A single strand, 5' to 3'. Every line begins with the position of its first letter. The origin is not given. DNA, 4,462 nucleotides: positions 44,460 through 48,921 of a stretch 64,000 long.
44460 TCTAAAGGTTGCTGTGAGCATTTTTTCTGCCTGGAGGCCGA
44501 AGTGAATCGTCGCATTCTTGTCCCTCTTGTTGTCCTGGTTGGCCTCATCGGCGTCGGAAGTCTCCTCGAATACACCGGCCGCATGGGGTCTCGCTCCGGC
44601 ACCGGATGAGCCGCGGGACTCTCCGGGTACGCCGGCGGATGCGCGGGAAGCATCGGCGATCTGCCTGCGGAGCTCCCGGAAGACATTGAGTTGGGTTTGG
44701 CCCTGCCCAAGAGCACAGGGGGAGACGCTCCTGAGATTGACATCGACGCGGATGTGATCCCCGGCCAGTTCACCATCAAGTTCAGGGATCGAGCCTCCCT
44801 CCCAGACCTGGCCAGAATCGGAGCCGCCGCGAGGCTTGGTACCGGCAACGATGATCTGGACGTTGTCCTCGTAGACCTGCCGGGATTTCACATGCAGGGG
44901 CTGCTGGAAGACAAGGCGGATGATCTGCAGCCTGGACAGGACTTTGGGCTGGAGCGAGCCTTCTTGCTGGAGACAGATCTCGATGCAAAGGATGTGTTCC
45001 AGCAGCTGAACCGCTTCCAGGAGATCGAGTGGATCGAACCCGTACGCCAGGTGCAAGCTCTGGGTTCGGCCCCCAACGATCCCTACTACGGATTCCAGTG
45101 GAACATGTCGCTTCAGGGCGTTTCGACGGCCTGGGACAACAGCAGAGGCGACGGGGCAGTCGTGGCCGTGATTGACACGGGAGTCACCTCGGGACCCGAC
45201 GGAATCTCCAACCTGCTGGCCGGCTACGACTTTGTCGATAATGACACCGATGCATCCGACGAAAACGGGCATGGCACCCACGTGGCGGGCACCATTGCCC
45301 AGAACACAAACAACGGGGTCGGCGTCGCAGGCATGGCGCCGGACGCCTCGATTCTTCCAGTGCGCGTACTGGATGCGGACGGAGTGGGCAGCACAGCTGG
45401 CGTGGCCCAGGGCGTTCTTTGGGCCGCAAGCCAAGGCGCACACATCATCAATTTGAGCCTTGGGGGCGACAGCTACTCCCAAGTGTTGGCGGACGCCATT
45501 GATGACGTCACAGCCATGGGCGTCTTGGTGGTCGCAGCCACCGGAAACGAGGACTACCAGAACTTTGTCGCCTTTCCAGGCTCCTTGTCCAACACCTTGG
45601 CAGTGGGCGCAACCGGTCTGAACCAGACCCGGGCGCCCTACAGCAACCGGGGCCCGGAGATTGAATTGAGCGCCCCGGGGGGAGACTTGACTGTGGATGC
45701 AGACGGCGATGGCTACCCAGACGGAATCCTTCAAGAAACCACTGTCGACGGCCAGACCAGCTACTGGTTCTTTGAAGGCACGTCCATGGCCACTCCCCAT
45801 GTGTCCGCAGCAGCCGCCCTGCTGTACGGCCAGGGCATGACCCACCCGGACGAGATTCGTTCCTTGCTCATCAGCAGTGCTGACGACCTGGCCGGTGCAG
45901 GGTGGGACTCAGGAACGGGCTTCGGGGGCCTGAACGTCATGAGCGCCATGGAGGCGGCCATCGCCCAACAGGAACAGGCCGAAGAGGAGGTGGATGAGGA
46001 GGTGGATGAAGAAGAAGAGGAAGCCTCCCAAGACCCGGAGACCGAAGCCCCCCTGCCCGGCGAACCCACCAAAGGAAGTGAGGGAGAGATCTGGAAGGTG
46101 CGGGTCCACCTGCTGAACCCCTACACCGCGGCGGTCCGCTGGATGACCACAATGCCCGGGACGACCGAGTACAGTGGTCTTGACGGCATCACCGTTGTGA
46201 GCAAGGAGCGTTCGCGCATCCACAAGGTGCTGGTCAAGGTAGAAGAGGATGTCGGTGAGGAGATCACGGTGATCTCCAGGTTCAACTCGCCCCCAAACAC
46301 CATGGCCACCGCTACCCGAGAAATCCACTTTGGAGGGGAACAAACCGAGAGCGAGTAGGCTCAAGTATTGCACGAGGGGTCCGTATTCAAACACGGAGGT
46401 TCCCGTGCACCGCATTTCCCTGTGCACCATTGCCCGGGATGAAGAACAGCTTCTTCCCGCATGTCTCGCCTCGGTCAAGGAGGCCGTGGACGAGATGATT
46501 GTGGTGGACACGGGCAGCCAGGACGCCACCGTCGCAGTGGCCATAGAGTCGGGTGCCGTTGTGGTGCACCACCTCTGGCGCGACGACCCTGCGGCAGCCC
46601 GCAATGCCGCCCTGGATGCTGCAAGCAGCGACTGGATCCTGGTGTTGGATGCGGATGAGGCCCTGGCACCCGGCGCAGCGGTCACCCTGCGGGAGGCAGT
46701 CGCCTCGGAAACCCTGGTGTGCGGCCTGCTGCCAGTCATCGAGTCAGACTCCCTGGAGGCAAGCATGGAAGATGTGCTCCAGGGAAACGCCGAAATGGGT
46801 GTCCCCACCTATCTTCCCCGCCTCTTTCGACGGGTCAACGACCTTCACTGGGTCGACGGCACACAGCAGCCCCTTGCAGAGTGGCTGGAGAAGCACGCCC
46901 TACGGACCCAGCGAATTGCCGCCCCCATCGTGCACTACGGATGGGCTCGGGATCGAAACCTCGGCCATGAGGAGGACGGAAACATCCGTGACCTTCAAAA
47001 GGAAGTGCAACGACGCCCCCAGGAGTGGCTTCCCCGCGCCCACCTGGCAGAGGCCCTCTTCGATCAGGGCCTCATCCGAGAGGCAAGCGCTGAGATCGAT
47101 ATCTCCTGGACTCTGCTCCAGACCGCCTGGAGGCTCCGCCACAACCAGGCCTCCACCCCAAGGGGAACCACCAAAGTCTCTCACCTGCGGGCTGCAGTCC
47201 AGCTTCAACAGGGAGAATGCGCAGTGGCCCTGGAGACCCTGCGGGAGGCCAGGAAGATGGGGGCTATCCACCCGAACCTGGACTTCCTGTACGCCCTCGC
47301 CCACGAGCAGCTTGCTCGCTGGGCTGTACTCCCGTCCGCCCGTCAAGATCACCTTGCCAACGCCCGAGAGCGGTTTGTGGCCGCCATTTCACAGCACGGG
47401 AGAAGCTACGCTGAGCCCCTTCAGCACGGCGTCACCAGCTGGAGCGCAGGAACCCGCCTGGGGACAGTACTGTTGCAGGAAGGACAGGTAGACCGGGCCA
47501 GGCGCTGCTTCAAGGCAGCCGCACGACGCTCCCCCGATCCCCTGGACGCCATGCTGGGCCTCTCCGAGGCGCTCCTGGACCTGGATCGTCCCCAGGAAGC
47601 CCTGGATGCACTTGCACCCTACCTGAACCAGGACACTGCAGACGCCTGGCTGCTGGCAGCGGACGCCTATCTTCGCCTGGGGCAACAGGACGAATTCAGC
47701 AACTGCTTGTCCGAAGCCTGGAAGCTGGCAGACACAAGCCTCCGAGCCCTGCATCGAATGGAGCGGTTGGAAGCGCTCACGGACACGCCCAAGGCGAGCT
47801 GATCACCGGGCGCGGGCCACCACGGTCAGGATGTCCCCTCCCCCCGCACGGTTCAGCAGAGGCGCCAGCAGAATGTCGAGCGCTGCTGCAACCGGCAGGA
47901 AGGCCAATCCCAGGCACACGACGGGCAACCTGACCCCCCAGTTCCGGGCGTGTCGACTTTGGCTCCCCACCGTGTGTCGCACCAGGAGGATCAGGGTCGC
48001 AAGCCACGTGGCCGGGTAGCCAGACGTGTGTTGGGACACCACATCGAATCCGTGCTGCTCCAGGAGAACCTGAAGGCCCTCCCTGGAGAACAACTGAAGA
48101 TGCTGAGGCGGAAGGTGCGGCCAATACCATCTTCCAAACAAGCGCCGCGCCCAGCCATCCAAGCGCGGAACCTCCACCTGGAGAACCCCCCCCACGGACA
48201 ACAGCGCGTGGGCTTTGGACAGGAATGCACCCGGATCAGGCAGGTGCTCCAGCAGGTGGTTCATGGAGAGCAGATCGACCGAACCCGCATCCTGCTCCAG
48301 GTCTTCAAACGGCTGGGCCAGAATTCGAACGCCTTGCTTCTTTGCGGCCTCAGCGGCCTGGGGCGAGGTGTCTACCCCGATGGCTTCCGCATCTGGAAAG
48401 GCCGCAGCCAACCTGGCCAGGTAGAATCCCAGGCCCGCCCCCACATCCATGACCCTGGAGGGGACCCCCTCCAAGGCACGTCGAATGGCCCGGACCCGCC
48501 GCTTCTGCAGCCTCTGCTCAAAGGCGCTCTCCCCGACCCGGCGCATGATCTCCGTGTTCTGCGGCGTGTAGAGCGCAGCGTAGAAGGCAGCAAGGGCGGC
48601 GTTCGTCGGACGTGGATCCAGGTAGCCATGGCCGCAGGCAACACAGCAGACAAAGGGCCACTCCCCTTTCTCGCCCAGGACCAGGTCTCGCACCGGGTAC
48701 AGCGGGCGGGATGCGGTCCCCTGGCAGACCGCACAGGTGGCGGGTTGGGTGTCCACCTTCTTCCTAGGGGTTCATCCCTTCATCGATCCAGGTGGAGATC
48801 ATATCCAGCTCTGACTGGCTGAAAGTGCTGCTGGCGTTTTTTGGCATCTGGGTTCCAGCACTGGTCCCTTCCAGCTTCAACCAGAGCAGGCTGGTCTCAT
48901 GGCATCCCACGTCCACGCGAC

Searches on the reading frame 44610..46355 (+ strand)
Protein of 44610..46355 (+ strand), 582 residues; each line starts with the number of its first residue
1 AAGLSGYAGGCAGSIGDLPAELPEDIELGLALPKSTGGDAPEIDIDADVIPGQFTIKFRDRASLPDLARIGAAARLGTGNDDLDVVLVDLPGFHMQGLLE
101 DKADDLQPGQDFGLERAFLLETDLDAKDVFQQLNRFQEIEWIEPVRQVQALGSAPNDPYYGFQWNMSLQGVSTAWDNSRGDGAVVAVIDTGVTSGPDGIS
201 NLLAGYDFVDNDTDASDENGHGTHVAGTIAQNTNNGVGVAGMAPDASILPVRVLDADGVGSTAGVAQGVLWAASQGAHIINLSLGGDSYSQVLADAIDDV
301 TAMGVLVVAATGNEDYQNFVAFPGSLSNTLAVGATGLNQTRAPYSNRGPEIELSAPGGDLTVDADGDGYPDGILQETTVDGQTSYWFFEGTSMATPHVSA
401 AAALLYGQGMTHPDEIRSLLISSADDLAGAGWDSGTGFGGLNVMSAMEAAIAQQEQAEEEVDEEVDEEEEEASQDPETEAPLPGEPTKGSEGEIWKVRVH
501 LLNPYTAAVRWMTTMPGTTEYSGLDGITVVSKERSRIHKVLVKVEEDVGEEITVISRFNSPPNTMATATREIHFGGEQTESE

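Call 38: search_protein_families(library=pfam, proteins=[window:44610-46355:+], max_evalue=0.0001)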
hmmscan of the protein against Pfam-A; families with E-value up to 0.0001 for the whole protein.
window:44610-46355:+ (582 aa): 1 family
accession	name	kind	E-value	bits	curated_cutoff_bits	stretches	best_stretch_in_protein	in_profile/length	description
PF00082.27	Peptidase_S8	-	8.2e-57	193.1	21.8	1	180-439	1-288/288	Subtilase family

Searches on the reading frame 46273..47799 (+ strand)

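Call 38: search_protein_families(library=pfam, proteins=[window:46273-47799:+], max_evalue=0.0001)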
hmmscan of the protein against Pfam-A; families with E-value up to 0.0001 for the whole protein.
window:46273-47799:+ (509 aa): 9 families
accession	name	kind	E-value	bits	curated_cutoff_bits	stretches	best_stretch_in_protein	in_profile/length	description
PF00535.33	Glycos_transf_2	-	8.9e-20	71.7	23.3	1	49-164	1-126/168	Glycosyl transferase family 2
PF14559.12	TPR_19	-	1.8e-10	41.4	25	1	400-457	1-58/68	Tetratricopeptide repeat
PF13432.12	TPR_16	-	2.9e-09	37.6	32.7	1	395-447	2-54/65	Tetratricopeptide repeat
PF13704.12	Glyco_tranf_2_4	-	1.8e-08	35.2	27.5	1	55-132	1-85/98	Glycosyl transferase family 2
PF12895.13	ANAPC3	-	5.2e-08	33.5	27.2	0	396-447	29-79/82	Anaphase-promoting complex, cyclosome, subunit 3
PF13428.12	TPR_14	-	2.7e-07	31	23.5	0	395-432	6-43/44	Tetratricopeptide repeat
PF13181.12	TPR_8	-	1.5e-06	28.4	25.7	0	456-485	1-30/34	Tetratricopeptide repeat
PF07719.23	TPR_2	-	2.3e-05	24.6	27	0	395-422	6-33/34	Tetratricopeptide repeat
PF13424.12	TPR_12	-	3.3e-05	24.4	30.1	0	395-447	8-68/77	Tetratricopeptide repeat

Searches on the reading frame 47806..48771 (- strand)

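Call 60: search_protein_families(library=ncbifam, proteins=[window:47806-48771:-], max_evalue=1e-8)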
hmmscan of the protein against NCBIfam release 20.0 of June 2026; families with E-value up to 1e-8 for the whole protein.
window:47806-48771:- (322 aa): 1 family
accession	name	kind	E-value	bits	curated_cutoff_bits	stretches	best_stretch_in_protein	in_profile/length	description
NF045667.1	MTase_DVU1556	equivalog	4.4e-11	42.6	155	1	102-199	21-119/213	DVU_1556 family methyltransferase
